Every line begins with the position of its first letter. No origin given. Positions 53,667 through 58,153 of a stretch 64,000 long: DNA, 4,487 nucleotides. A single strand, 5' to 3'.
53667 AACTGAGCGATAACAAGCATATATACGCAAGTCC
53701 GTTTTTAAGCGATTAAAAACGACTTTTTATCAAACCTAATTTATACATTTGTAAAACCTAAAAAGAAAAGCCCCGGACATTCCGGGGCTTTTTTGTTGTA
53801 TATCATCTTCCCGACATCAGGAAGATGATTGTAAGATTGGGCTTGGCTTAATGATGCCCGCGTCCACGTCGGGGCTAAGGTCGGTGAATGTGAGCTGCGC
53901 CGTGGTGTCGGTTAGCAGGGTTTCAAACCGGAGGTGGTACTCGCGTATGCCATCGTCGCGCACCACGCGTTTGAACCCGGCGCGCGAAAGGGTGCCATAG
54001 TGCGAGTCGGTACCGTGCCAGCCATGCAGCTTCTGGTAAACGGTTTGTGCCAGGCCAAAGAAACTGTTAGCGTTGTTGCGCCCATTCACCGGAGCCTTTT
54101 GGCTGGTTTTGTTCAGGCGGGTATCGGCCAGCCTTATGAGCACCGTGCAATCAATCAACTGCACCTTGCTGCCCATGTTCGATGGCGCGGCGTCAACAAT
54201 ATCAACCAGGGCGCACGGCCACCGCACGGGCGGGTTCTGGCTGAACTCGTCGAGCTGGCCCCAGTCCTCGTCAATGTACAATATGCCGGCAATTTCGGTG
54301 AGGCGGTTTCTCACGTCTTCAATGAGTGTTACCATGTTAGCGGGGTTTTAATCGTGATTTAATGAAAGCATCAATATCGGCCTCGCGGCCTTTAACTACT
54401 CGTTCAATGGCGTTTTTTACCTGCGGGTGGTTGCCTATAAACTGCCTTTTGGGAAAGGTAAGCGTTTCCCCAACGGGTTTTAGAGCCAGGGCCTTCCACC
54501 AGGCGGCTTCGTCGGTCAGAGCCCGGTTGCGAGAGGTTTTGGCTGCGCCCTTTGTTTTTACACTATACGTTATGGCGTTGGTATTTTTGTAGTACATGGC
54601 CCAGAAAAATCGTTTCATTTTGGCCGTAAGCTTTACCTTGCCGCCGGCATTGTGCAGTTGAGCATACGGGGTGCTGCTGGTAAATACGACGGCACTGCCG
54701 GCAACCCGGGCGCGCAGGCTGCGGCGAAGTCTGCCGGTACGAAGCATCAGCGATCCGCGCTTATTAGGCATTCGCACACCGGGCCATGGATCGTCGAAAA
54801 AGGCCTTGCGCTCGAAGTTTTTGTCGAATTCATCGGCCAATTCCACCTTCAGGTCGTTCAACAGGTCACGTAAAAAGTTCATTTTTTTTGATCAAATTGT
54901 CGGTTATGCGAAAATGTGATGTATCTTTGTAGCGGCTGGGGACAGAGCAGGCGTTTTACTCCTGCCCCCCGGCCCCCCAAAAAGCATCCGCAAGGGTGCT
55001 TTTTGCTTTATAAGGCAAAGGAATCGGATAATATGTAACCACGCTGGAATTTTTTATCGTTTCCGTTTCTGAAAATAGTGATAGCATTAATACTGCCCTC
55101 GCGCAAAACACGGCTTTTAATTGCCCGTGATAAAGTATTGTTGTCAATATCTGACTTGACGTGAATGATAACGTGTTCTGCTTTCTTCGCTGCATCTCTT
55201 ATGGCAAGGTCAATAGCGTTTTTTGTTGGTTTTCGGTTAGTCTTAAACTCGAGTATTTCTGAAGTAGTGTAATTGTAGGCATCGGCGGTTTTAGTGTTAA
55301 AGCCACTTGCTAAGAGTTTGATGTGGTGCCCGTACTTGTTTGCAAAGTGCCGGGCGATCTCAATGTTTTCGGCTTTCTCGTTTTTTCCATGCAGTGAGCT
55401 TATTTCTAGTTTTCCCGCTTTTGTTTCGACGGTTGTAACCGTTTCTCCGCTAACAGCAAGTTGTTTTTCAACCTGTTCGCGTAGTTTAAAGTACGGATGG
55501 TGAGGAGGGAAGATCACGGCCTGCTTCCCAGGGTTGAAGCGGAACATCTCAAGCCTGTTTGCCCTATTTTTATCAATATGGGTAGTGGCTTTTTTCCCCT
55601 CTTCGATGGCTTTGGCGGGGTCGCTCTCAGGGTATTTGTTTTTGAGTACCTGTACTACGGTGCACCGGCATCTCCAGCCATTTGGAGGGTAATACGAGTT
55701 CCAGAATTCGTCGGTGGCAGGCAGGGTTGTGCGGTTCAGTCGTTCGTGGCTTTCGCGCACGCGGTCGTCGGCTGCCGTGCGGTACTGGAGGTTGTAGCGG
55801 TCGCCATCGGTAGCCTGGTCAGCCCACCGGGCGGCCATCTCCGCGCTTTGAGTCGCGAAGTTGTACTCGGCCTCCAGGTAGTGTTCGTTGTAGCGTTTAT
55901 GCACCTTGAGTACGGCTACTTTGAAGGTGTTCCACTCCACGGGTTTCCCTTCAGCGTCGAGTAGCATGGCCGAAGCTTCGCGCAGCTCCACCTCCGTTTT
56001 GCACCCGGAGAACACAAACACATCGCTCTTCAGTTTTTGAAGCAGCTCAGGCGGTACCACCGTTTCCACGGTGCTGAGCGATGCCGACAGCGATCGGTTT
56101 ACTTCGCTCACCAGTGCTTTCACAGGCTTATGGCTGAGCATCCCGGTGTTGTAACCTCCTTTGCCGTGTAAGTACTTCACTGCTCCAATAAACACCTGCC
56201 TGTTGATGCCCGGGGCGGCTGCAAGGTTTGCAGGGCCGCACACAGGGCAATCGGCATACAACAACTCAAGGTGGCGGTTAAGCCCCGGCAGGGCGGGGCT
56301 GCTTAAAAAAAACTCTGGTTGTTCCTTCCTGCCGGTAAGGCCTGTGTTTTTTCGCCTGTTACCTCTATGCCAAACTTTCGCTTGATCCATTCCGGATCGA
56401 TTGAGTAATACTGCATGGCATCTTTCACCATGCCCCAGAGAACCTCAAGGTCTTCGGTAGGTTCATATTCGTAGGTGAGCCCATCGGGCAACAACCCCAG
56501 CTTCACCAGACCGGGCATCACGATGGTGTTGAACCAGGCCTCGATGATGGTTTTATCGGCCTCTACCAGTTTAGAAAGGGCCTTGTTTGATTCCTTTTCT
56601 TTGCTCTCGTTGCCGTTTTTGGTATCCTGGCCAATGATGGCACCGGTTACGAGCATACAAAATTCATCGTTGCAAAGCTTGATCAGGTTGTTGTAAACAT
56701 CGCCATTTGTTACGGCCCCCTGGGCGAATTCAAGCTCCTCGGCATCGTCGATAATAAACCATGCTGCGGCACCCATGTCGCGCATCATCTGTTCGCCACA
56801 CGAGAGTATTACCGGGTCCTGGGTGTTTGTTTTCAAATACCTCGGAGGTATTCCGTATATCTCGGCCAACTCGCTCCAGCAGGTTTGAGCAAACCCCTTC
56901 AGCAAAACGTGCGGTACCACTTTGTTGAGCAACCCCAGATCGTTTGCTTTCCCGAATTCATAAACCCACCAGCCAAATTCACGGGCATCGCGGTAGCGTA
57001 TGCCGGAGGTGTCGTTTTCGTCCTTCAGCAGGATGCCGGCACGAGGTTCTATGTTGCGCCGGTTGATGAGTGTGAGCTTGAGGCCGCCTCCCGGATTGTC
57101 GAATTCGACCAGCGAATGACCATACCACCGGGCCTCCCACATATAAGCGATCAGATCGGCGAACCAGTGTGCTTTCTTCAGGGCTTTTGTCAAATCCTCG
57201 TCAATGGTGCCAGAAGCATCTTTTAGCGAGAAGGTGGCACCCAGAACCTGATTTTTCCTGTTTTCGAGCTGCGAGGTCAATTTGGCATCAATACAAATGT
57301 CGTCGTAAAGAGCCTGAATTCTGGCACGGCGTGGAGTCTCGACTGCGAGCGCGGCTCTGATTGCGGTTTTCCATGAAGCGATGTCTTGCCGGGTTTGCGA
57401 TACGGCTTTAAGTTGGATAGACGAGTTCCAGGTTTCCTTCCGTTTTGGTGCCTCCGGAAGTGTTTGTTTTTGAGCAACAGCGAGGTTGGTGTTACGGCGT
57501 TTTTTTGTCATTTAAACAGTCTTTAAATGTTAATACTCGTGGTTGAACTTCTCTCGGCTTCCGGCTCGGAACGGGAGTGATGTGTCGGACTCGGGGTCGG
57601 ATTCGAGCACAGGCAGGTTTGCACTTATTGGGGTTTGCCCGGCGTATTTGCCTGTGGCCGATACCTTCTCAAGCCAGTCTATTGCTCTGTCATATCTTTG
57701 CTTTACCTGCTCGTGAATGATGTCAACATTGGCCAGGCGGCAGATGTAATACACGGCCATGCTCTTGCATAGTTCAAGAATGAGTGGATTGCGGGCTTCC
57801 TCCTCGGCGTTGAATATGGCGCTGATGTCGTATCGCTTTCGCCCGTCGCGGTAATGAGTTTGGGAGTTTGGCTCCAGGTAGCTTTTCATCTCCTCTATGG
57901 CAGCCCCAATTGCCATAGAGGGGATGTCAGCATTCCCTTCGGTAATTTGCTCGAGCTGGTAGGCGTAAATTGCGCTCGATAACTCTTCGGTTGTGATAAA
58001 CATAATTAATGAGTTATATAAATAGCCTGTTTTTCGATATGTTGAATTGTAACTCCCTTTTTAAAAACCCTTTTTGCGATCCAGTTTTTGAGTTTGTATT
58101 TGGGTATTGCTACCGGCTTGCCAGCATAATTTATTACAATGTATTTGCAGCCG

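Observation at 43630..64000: Mu-like transposable prophage interrupting a HAD-hydrolase gene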

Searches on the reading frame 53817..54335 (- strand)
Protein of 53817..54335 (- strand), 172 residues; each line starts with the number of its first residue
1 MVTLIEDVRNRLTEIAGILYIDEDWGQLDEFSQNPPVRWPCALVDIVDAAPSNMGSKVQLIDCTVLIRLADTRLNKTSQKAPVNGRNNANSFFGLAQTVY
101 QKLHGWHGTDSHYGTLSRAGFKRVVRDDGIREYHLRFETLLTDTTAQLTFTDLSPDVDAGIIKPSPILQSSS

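Call 5: search_protein_families(library=pfam, proteins=[window:53817-54335:-], max_evalue=0.01)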
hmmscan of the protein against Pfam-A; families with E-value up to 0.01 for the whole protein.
window:53817-54335:- (172 aa): 0 families

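Call 7: search_protein_families(library=phrogs, proteins=[window:53817-54335:-], max_evalue=0.001)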
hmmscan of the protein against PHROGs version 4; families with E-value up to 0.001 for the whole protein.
window:53817-54335:- (172 aa): 1 family
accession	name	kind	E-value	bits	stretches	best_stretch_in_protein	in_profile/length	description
phrog_6911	-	unknown function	1.4e-26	94.1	1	1-147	1-147/148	-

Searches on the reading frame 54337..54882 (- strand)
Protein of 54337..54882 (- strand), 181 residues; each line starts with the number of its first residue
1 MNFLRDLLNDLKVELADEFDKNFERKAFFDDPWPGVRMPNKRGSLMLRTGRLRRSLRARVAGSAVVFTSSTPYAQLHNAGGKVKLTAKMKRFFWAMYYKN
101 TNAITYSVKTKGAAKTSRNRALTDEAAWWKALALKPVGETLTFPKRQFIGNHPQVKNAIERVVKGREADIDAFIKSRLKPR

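Call 5: search_protein_families(library=pfam, proteins=[window:54337-54882:-], max_evalue=0.01)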
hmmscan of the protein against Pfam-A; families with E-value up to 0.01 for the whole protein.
window:54337-54882:- (181 aa): 1 family
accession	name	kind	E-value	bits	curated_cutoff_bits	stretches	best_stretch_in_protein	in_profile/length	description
PF05069.18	Phage_tail_S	-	2.6e-06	27.8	24.3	1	39-162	64-142/148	Phage virion morphogenesis family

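Call 7: search_protein_families(library=phrogs, proteins=[window:54337-54882:-], max_evalue=0.001)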
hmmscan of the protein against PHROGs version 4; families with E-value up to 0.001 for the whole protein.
window:54337-54882:- (181 aa): 1 family
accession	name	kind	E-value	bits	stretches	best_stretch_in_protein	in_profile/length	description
phrog_26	-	connector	1.3e-12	48.8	1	4-164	106-223/321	tail completion or Neck1 protein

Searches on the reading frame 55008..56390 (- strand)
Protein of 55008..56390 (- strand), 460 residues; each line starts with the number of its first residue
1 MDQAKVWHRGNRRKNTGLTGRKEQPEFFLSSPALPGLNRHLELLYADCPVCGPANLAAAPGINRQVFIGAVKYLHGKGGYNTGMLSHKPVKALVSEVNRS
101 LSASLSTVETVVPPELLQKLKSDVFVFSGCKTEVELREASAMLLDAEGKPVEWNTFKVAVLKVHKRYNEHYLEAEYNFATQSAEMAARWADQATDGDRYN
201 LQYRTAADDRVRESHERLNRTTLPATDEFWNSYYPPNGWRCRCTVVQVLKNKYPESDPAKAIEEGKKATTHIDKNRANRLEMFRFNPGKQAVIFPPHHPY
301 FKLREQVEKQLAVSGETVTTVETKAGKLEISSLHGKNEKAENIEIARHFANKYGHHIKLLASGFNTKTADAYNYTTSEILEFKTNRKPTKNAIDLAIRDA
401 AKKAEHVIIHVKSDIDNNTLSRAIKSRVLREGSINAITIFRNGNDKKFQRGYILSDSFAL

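Call 5: search_protein_families(library=pfam, proteins=[window:55008-56390:-], max_evalue=0.01)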
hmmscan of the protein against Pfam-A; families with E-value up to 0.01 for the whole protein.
window:55008-56390:- (460 aa): 2 families
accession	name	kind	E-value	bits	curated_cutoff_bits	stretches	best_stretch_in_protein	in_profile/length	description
PF04233.19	Phage_Mu_F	-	3e-13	50.9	29.6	1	167-245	31-111/112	Phage Mu protein F like protein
PF18451.7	CdiA_C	-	0.00029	21.4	26.6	1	378-443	10-79/81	Contact-dependent growth inhibition CdiA C-terminal domain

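Call 7: search_protein_families(library=phrogs, proteins=[window:55008-56390:-], max_evalue=0.001)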
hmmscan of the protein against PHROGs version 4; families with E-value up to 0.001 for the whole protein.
window:55008-56390:- (460 aa): 10 families
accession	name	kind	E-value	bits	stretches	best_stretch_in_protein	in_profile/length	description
phrog_23416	-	unknown function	2.2e-49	169.6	1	112-302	40-221/459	-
phrog_19194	-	unknown function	3.3e-49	168.8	1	90-360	38-305/438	-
phrog_220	-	head and packaging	6.3e-27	95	1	118-333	925-1144/1338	minor head protein and DNA pilot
phrog_35074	-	unknown function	1.2e-17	64.2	1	114-263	496-639/890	-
phrog_28631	-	unknown function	1.2e-15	58.1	1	167-249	112-195/550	-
phrog_324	-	head and packaging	3.6e-10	40.5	1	192-331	257-395/624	head morphogenesis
phrog_3517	-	head and packaging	7.7e-07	29.7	1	187-270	253-350/371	head morphogenesis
phrog_595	-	head and packaging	8.3e-07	29.7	1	184-275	234-320/513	head maturation protease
phrog_2662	-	head and packaging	5.1e-06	26.3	1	179-254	632-714/717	portal protein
phrog_6577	-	unknown function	1.2e-05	24.9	1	173-259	151-240/1066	-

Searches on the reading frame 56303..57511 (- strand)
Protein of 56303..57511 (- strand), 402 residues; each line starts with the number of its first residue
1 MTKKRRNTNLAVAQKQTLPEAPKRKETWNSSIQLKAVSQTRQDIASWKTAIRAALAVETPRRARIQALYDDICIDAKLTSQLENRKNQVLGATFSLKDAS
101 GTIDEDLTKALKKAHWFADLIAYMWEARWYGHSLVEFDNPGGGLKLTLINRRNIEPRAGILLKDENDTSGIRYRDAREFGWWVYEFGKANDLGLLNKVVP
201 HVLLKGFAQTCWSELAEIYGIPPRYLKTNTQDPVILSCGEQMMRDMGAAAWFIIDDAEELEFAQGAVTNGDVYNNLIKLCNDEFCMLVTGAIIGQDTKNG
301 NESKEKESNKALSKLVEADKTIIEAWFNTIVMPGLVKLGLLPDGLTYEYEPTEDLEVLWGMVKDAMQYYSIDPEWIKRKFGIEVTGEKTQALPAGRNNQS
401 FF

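Call 5: search_protein_families(library=pfam, proteins=[window:56303-57511:-], max_evalue=0.01)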
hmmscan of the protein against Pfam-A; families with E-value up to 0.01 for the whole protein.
window:56303-57511:- (402 aa): 1 family
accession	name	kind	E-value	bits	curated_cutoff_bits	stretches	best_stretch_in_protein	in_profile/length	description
PF06074.18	Portal_Mu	-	2.8e-65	221.3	23.9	1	67-382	2-336/336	Portal protein of Mu bacteriophage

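Call 7: search_protein_families(library=phrogs, proteins=[window:56303-57511:-], max_evalue=0.001)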
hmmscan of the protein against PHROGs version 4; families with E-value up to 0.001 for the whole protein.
window:56303-57511:- (402 aa): 2 families
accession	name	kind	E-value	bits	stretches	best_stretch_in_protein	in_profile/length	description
phrog_113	-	head and packaging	3e-35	122.7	1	26-392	27-421/1272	portal protein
phrog_35074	-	unknown function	6e-33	114.8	1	32-391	15-368/890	-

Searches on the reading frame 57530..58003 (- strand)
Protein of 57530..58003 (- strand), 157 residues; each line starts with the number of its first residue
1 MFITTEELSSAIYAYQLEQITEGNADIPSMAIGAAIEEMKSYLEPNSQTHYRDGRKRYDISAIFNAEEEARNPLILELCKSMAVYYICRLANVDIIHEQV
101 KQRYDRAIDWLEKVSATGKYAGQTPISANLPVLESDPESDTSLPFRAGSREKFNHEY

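Call 5: search_protein_families(library=pfam, proteins=[window:57530-58003:-], max_evalue=0.01)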
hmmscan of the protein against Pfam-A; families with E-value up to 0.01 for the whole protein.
window:57530-58003:- (157 aa): 1 family
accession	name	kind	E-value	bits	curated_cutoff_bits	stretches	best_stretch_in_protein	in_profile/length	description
PF07030.17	Phage_Mu_Gp36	-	5.2e-08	33.5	24.7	1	3-116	2-100/124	Bacteriophage Mu, Gp36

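Call 7: search_protein_families(library=phrogs, proteins=[window:57530-58003:-], max_evalue=0.001)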
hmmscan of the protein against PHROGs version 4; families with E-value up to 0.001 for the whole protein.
window:57530-58003:- (157 aa): 1 family
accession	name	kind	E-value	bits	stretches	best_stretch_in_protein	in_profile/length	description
phrog_195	-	connector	1.1e-13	52.2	1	1-116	164-266/386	head-tail adaptor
